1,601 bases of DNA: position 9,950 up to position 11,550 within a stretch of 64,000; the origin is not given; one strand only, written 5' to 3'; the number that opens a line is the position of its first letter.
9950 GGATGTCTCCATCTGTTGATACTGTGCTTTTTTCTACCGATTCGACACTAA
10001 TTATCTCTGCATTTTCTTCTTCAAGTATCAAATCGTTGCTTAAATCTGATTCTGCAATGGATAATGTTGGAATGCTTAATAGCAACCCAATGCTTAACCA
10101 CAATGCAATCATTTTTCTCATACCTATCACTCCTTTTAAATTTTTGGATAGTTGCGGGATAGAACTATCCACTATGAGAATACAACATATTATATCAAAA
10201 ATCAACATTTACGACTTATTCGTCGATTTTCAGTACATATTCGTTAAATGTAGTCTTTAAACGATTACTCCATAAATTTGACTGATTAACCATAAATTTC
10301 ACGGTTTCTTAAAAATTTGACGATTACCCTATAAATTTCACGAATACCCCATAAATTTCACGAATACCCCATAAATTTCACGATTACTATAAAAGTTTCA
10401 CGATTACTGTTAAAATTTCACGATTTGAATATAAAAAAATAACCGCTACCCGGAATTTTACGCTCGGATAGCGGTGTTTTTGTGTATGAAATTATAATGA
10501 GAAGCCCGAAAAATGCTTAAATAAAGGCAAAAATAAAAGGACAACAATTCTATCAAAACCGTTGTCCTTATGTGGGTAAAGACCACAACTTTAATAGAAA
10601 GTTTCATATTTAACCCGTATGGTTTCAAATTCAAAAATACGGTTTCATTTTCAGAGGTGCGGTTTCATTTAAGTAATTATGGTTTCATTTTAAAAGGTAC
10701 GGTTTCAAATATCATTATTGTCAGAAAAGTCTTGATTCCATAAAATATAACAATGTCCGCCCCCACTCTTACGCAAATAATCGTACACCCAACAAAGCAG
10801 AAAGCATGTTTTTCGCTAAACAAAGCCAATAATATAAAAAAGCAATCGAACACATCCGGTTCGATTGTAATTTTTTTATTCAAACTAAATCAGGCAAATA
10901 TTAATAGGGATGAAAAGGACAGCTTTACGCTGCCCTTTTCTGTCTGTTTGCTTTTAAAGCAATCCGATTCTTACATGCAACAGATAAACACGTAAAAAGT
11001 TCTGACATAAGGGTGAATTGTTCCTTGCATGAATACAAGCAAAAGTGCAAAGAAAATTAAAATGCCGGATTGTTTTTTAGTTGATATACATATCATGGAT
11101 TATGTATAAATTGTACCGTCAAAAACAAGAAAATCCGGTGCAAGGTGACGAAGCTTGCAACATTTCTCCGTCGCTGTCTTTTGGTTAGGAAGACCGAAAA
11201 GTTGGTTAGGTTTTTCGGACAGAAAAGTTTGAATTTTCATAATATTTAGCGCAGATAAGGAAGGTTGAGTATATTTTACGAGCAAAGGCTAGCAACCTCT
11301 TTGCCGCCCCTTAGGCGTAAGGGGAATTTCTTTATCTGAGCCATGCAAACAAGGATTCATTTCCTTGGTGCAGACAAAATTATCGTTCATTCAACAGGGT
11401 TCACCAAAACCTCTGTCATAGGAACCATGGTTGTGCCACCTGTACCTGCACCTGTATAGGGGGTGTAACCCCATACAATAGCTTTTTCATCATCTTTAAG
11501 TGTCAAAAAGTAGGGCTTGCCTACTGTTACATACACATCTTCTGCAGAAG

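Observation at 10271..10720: Phased 20-bp iteron-like arrays of two related types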

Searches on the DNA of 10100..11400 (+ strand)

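Call 19: search_dna_similar(query=window:10200-10760:+, collection=plasmids, mode=distant, max_evalue=0.01)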
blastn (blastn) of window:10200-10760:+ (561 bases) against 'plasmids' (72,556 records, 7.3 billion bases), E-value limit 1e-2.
No match.

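Call 20: search_dna_similar(query=window:10200-10760:+, collection=phages, mode=distant, max_evalue=0.01)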
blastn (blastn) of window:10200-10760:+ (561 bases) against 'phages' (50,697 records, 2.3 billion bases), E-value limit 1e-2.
No match.

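Call 32: search_rna_families(source=window, start=10100, end=11400, threshold=evalue, max_evalue=1)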
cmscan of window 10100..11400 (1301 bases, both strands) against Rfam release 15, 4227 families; matches with E-value up to 1: 2.
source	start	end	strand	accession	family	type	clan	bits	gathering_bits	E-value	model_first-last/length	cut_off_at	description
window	10438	10581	-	RF01819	RsaD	Gene; sRNA;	-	22.1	50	0.28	1-189/189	no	RNA Staph. aureus D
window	10909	11068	-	RF00077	SraB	Gene; sRNA;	-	21.2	130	0.16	1-169/169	no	SraB RNA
